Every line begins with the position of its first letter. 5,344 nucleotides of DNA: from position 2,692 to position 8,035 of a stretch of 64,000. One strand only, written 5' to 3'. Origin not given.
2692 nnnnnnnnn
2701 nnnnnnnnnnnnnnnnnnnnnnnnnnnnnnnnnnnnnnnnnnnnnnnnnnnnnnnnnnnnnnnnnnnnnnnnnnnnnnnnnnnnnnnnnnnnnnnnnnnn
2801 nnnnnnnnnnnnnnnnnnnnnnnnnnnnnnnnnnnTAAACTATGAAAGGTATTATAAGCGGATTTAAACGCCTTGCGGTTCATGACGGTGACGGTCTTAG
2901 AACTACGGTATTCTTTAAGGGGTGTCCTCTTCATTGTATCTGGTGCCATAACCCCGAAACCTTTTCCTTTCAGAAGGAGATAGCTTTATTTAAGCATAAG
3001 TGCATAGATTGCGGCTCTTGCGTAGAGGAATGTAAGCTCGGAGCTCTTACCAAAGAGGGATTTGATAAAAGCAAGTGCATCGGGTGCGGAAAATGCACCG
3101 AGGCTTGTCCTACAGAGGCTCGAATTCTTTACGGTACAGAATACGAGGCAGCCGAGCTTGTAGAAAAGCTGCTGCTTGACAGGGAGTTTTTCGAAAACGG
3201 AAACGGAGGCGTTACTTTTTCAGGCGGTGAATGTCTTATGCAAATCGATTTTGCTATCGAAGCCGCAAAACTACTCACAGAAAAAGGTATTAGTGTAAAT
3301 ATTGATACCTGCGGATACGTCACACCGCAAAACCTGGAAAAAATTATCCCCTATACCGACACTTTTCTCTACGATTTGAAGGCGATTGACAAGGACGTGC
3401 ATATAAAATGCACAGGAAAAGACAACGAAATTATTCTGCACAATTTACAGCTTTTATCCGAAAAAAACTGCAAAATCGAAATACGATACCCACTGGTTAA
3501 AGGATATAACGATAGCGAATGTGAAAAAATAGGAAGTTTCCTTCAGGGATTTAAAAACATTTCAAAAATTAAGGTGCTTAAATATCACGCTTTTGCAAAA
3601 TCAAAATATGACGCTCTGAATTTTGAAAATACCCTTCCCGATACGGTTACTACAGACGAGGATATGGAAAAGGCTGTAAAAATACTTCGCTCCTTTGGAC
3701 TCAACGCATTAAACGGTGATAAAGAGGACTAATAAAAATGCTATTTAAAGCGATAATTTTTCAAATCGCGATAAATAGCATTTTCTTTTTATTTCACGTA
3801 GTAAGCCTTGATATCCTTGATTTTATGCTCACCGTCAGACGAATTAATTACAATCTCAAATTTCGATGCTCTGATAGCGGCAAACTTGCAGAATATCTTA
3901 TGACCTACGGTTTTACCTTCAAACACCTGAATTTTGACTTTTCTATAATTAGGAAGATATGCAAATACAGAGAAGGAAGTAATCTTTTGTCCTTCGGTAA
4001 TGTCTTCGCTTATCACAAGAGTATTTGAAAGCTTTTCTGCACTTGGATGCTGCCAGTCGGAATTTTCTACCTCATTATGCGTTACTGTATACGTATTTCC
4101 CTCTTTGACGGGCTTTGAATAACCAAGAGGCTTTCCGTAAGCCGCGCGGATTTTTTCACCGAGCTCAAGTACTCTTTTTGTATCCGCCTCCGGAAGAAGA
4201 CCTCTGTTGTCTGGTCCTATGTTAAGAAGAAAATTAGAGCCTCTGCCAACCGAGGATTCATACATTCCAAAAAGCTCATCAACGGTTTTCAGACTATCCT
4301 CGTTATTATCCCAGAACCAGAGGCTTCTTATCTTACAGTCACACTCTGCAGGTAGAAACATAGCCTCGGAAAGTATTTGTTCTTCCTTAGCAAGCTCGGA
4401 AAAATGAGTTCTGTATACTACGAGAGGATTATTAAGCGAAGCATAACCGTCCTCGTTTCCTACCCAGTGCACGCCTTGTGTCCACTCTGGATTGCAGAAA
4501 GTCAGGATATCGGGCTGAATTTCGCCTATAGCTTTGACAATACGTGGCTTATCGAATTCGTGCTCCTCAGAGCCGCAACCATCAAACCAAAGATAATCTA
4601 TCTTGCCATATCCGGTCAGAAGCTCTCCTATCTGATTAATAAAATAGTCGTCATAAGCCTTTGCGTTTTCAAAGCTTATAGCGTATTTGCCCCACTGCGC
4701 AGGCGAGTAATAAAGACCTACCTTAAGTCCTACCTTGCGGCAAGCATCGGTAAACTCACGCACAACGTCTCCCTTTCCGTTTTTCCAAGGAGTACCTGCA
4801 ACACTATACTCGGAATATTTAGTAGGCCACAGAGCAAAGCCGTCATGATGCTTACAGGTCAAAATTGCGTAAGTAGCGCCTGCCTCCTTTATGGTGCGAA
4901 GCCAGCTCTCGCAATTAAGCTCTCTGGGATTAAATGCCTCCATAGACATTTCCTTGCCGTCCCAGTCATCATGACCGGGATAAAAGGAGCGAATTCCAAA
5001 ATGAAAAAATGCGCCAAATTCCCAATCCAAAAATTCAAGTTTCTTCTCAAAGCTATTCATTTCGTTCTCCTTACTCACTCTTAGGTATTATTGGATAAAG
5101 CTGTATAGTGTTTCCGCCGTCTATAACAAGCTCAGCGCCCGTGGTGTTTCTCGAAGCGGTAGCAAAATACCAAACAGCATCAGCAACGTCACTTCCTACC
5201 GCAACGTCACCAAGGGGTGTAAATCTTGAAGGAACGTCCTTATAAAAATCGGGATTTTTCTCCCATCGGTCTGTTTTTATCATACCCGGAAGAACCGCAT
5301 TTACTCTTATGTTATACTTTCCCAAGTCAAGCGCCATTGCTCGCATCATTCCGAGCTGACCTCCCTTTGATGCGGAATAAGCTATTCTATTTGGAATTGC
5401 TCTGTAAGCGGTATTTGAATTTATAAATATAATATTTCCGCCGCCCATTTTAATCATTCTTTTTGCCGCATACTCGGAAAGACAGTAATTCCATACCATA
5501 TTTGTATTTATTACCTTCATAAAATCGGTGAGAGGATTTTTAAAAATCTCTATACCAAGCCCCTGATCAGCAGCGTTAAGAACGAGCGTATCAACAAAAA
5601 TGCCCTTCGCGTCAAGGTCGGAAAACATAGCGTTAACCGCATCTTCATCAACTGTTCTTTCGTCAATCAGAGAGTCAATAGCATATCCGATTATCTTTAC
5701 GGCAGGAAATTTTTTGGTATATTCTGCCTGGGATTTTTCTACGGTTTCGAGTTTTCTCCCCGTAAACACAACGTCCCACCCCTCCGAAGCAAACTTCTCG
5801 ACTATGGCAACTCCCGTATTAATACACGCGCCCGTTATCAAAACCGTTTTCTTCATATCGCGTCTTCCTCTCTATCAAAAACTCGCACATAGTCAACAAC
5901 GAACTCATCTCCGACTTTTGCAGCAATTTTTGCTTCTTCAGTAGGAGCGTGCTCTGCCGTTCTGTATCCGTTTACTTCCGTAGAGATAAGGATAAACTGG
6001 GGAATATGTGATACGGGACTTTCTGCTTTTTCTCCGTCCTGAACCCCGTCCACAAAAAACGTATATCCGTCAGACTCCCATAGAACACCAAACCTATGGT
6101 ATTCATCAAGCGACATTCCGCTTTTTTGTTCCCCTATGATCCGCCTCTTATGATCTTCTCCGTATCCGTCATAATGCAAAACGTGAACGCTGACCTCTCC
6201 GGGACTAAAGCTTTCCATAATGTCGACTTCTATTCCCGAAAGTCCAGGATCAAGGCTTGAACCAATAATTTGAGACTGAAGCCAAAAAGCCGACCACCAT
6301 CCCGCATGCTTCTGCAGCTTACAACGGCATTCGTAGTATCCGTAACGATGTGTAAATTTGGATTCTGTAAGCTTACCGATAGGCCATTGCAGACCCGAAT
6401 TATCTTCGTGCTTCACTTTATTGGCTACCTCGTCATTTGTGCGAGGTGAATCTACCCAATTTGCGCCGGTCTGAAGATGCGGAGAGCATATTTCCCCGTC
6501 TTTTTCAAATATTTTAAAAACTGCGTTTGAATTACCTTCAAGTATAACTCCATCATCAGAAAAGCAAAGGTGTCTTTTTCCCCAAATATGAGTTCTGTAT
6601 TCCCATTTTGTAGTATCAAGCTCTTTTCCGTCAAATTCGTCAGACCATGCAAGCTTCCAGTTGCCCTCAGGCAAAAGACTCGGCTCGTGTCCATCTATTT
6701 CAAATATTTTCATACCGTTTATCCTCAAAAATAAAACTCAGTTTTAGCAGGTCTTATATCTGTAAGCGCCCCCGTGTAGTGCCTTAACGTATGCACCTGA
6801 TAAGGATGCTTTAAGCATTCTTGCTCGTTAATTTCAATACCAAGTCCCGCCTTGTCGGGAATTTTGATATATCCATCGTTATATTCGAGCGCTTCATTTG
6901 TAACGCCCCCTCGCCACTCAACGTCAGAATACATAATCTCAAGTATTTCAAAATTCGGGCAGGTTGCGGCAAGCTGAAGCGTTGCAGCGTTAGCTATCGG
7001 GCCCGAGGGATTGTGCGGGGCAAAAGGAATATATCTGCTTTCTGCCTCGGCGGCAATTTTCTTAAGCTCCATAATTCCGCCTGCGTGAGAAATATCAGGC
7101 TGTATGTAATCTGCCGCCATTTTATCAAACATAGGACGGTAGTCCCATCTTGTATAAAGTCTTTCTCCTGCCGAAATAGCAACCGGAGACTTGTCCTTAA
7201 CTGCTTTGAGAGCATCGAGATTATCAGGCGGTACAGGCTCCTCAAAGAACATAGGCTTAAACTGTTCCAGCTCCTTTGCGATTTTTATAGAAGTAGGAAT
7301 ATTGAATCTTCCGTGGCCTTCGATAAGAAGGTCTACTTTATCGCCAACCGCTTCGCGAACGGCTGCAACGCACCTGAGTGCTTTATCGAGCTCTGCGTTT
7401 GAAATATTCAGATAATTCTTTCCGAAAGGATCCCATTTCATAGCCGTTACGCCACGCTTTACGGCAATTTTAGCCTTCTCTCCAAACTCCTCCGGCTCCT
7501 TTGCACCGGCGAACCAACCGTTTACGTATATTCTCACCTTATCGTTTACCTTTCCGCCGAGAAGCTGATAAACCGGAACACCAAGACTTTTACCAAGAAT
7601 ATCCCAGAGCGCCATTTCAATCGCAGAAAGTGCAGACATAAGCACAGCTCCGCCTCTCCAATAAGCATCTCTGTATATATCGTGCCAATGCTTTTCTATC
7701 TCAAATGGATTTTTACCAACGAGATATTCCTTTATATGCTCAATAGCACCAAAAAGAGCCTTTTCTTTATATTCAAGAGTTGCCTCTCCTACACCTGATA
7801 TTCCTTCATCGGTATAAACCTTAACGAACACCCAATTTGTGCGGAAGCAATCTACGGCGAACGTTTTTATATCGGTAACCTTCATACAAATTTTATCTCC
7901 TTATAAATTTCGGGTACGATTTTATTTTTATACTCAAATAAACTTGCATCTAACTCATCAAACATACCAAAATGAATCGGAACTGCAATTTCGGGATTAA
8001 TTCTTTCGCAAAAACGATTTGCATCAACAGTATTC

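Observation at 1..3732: Unusually short glycyl radical enzyme with dedicated activase and a cupin-AraC regulator, in no known GRE locus context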

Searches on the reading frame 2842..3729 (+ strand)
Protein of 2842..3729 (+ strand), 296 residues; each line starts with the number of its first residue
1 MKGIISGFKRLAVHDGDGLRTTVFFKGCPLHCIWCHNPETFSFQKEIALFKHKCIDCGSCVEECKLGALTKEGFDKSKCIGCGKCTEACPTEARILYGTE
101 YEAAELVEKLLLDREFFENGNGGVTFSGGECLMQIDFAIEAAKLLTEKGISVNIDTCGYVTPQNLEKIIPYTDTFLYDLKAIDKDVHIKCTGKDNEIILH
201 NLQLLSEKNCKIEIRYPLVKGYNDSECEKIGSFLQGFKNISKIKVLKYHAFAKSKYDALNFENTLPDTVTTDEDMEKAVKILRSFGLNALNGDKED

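Call 4: search_protein_families(library=pfam, proteins=[window:2842-3729:+])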
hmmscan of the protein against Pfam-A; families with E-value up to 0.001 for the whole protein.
window:2842-3729:+ (296 aa): 14 families
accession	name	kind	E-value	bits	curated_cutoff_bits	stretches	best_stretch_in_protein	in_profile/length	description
PF04055.27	Radical_SAM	-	1.9e-17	64.4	29.5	1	23-233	2-165/166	Radical SAM superfamily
PF00037.32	Fer4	-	9.2e-14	51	21.1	2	74-93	3-22/24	4Fe-4S binding domain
PF12837.12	Fer4_6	-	1.1e-10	41.4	25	1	74-93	4-23/24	4Fe-4S binding domain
PF13353.11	Fer4_12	-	2.9e-09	37.8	22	1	15-160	2-93/137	4Fe-4S single cluster domain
PF13237.11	Fer4_10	-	5.7e-09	36.2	25.5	1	74-103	4-33/53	4Fe-4S dicluster domain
PF12797.12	Fer4_2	-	6.8e-09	35.6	24.5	1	74-91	5-22/22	4Fe-4S binding domain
PF13187.11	Fer4_9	-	6.1e-08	33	27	1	78-93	1-16/52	4Fe-4S dicluster domain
PF12838.12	Fer4_7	-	1.1e-07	32.6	27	1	53-93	1-52/52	4Fe-4S dicluster domain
PF13484.11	Fer4_16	-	3.3e-06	28.2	30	0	78-104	1-27/66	4Fe-4S double cluster binding domain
PF12800.12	Fer4_4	-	5.2e-06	26.8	24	1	77-91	2-16/17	4Fe-4S binding domain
PF14697.11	Fer4_21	-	1.1e-05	26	35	1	51-92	5-54/59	4Fe-4S dicluster domain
PF13183.11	Fer4_8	-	4.9e-05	24.2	27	0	77-92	3-18/68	4Fe-4S dicluster domain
PF25160.1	LdpA_Fe-S-bd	-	0.00024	21.3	27.6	1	60-92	9-41/49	LdpA Fe-S cluster-binding domain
PF13746.11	Fer4_18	-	0.00033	21.3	27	1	51-90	58-96/114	4Fe-4S dicluster domain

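Call 5: search_protein_families(library=ncbifam, proteins=[window:2842-3729:+], max_evalue=0.001)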
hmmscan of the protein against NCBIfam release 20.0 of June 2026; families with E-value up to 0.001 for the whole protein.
window:2842-3729:+ (296 aa): 53 families (the best 25 are shown)
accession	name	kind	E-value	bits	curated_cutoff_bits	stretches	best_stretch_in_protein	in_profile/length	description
NF043069.1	T4HPD_activ_SAM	equivalog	3.3e-93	312.3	425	1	3-285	2-291/299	trans-4-hydroxy-L-proline dehydratase activase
TIGR02494.1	PFLE_PFLC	subfamily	8e-86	287.9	174.35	1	8-285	4-292/293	glycyl-radical enzyme activating protein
TIGR04395.1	cutC_activ_rSAM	equivalog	4.7e-71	239.6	360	1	7-287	9-302/309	choline TMA-lyase-activating enzyme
NF048010.1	SfplDhtActHpsHDes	equivalog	8e-71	238.3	430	1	2-280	5-295/298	(2S)-3-sulfopropanediol dehydratase activating enzyme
NF033719.1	ind_deCO2_activ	equivalog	1.8e-62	211.3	425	1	8-288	6-299/302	indoleacetate decarboxylase activase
TIGR04003.1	rSAM_BssD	equivalog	1.1e-57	195.7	496.45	1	4-285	2-296/314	[benzylsuccinate synthase]-activating enzyme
NF048008.1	SfplDhtActHpfHKleb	equivalog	1.6e-57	195.1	500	1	8-280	5-290/308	(2S)-3-sulfopropanediol dehydratase activating enzyme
NF033717.2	HPDL_rSAM_activ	equivalog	3.1e-57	194.2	420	1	2-283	3-297/311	4-hydroxyphenylacetate decarboxylase activase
TIGR04041.1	activase_YjjW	hypoth_equivalog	1.7e-53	181.8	250.2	1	10-280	9-263/276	YjjW family glycine radical enzyme activase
TIGR02493.1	PFLA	equivalog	3.4e-50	170.6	231.75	2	96-283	41-233/235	pyruvate formate-lyase-activating protein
NF007483.0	PRK10076.1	equivalog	1.2e-47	162.6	326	2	77-272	71-270/292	[formate-C-acetyltransferase]-activating enzyme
NF008356.0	PRK11145.1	equivalog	2.4e-40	138.3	375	2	98-288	48-243/246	pyruvate formate lyase 1-activating protein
TIGR02495.1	NrdG2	equivalog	6.1e-19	68.1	131.15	2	98-226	43-171/193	anaerobic ribonucleoside-triphosphate reductase activating protein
NF058577.1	FdxA_fam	equivalog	6.8e-09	35.8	65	1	51-93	6-52/52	4Fe-4S ferredoxin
TIGR02491.1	NrdG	equivalog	1.7e-08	34.5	126.1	1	7-47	4-44/154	anaerobic ribonucleoside-triphosphate reductase activating protein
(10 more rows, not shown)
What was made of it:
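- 2842..3732 (+): Radical-SAM GRE-activating enzyme, 296 aa, starting 3 nt after the GRE stop codon (intergenic 2839-2841). CX3CX2C is encoded at 2923-2946. Two ferredoxin-type CX2CX2CX3C motifs are encoded at 3001-3033 and 3076-3108. TIGR02494 287.9 bits vs a cut-off of 174 (call 5).
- On Glycyl radical enzyme superfamily (PFL-like): The adjacent 296-aa ORF scores 287.9 on TIGR02494 vs a cut-off of 174 (call 5).
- Checked: It passes the TIGR02494 GRE-activase cut-off (288 vs 174) (call 5).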

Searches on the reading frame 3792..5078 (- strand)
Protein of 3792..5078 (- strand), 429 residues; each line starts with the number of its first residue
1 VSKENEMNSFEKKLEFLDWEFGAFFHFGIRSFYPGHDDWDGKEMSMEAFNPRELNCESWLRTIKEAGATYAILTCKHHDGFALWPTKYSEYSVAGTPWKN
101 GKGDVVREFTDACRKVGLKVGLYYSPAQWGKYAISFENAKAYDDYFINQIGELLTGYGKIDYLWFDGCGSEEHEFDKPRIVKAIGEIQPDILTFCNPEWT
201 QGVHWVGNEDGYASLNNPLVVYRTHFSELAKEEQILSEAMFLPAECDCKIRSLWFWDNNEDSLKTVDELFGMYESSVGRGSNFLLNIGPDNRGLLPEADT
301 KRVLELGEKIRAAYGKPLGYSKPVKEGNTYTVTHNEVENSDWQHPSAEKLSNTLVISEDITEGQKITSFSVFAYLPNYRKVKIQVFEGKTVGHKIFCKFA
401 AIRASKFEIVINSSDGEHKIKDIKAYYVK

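Call 4: search_protein_families(library=pfam, proteins=[window:3792-5078:-])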
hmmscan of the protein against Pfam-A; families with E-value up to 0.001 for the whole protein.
window:3792-5078:- (429 aa): 2 families
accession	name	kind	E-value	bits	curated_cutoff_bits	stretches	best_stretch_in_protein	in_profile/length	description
PF01120.23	Alpha_L_fucos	-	2e-45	156.2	25.2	1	13-308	27-338/345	Alpha-L-fucosidase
PF14871.12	GHL6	-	0.00015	22.4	35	1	57-125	3-65/132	Hypothetical glycosyl hydrolase 6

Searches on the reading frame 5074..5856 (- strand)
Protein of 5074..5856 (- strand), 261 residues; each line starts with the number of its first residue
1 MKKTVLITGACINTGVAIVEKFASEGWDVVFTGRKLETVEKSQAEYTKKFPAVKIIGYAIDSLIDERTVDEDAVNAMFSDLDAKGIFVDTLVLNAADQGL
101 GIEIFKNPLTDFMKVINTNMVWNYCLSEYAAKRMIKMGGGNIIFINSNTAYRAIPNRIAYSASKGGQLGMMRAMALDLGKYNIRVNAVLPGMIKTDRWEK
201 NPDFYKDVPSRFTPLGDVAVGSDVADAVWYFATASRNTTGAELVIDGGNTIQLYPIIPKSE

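Call 4: search_protein_families(library=pfam, proteins=[window:5074-5856:-])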
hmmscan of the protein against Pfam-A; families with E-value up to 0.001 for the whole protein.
window:5074-5856:- (261 aa): 3 families
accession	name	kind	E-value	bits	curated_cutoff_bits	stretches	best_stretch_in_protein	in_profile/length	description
PF13561.12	adh_short_C2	-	6.5e-36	124.5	27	1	15-249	9-235/236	Enoyl-(Acyl carrier protein) reductase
PF00106.31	adh_short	-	6.3e-34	117.6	26.6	1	3-201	1-190/195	short chain dehydrogenase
PF23441.1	SDR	-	7.5e-07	29.2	27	1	4-248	9-254/258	SDR-like rossmann domain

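Call 86: search_protein_families(library=ncbifam, proteins=[window:5074-5856:-], max_evalue=0.00001)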
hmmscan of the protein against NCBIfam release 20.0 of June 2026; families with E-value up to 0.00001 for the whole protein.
window:5074-5856:- (261 aa): 204 families (the best 25 are shown)
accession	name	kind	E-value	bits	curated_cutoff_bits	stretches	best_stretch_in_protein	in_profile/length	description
NF005559.1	PRK07231.1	subfamily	8.6e-36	123.7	215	1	2-250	4-248/249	glucose 1-dehydrogenase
TIGR01830.1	3oxo_ACP_reduc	equivalog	2.7e-34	118.9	297.75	1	5-248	1-237/239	3-oxoacyl-[acyl-carrier-protein] reductase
NF005067.0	PRK06484.1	equivalog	4.6e-33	114.5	713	1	2-250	9-252/524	short chain dehydrogenase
NF004791.0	PRK06138.1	equivalog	6.9e-33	114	312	1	2-252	5-252/252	SDR family oxidoreductase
NF009466.0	PRK12826.1-2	subfamily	2.3e-32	112.5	222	1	1-251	2-246/248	3-oxoacyl-ACP reductase FabG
NF005681.0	PRK07478.1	subfamily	1.2e-31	110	267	1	2-252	6-252/254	SDR family oxidoreductase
NF009468.0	PRK12826.1-4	equivalog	1.6e-31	110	318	1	2-251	7-249/256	SDR family oxidoreductase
NF049979.1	AlphHSDSHdhA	equivalog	1.8e-31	109.6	350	1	2-251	3-248/258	7alpha-hydroxysteroid dehydrogenase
NF052558.1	MBtsdlDhBudC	equivalog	3e-31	108.9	270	1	2-250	3-242/250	meso-2,3-butanediol dehydrogenase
NF052562.1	RADHDNL4305835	equivalog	2.4e-30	105.8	400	1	2-252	7-252/252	NADP-dependent (R)-specific alcohol dehydrogenase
NF006070.0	PRK08213.1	subfamily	8e-30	104.2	279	1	3-251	13-258/259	gluconate 5-dehydrogenase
NF047923.1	pyridox_DH_SDR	equivalog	1.4e-29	103.4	325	1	2-250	3-241/243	pyridoxal 4-dehydrogenase, SDR-type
NF005893.0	PRK07856.1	equivalog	3.7e-29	101.8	255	1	2-250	9-242/255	SDR family oxidoreductase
NF005309.0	PRK06841.1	subfamily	5.4e-29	101.5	286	1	2-252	15-255/255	GolD/DthD family dehydrogenase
NF005474.0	PRK07074.1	equivalog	6.5e-29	101.4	361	1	1-249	2-242/259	SDR family oxidoreductase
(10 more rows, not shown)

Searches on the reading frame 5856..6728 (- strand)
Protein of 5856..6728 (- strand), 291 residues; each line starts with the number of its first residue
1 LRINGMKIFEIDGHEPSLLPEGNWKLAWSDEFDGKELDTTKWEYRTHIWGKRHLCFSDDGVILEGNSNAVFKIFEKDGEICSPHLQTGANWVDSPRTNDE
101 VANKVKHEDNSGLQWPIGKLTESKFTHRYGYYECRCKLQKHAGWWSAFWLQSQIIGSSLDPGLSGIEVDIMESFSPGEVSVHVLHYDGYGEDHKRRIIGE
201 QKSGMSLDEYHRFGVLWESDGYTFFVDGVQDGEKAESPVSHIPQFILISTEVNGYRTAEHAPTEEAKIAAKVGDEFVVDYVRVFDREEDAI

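Call 4: search_protein_families(library=pfam, proteins=[window:5856-6728:-])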
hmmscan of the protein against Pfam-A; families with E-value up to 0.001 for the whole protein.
window:5856-6728:- (291 aa): 1 family
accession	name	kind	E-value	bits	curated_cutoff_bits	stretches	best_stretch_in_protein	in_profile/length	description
PF00722.28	Glyco_hydro_16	-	1.4e-13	51.1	22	1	118-236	31-137/175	Glycosyl hydrolases family 16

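Call 86: search_protein_families(library=ncbifam, proteins=[window:5856-6728:-], max_evalue=0.00001)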
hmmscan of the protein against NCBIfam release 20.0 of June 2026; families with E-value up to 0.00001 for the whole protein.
window:5856-6728:- (291 aa): 2 families
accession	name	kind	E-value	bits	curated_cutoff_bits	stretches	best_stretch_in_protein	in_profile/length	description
NF052454.1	BtaGlycanEglC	equivalog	7.2e-16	58.1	700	1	25-284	218-456/459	endo-1,3-1,4-beta-glycanase EglC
NF041449.1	K_carrageenase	equivalog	1.3e-11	44.2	350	0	22-53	20-53/283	kappa-carrageenase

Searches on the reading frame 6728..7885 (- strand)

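Call 4: search_protein_families(library=pfam, proteins=[window:6728-7885:-])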
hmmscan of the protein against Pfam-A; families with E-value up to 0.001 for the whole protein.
window:6728-7885:- (386 aa): 2 families
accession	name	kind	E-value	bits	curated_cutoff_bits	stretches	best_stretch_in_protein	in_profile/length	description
PF13378.12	MR_MLE_C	-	1.1e-66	225.1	29.4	1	135-355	3-218/219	Enolase C-terminal domain-like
PF02746.21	MR_MLE_N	-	1.4e-22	80.5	22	1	16-110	26-117/117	Mandelate racemase / muconate lactonizing enzyme, N-terminal domain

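Call 86: search_protein_families(library=ncbifam, proteins=[window:6728-7885:-], max_evalue=0.00001)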
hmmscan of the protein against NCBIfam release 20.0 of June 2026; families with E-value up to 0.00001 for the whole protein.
window:6728-7885:- (386 aa): 12 families
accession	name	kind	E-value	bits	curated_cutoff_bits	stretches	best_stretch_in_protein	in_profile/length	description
NF010624.0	PRK14017.1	equivalog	8.8e-109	364.1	311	1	1-366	1-366/382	galactonate dehydratase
NF040790.2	glucon_galact_dh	equivalog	8.1e-105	350.8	750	1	18-357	25-366/390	bifunctional D-gluconate/D-galactonate dehydratase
NF043051.1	ManoateDhtManD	equivalog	2.7e-74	250.4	550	2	1-149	1-146/403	D-mannonate dehydratase ManD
NF011654.0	PRK15072.1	subfamily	5.5e-72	242.8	430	2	1-149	1-146/404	D-galactonate dehydratase family protein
NF040866.1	AraD_Arch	equivalog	1.2e-52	179.1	650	1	17-355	33-364/372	arabinonate dehydratase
NF011968.0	PRK15440.1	equivalog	3.9e-41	141.2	393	1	19-363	60-394/395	L-rhamnonate dehydratase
NF047820.1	TalGalacDh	equivalog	5.1e-41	140.8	500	1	18-356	38-360/371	L-talarate/galactarate dehydratase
TIGR02534.1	mucon_cyclo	subfamily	3.9e-33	115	334.95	1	17-355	28-360/368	muconate/chloromuconate family cycloisomerase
NF043002.1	HProlDhtase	equivalog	9.7e-16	57.6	500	1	19-353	34-355/366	cis-3-hydroxy-L-proline dehydratase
NF041118.1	A_G_epim_Thtga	equivalog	1.7e-12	47.2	500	1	17-273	30-278/341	L-Ala-D/L-Glu epimerase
TIGR01928.1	menC_lowGC_arch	equivalog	5.3e-09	35.6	200.65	1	16-279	21-269/325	o-succinylbenzoate synthase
TIGR03247.1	glucar-dehydr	equivalog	2.1e-08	33.3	828.7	0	81-130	104-154/441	glucarate dehydratase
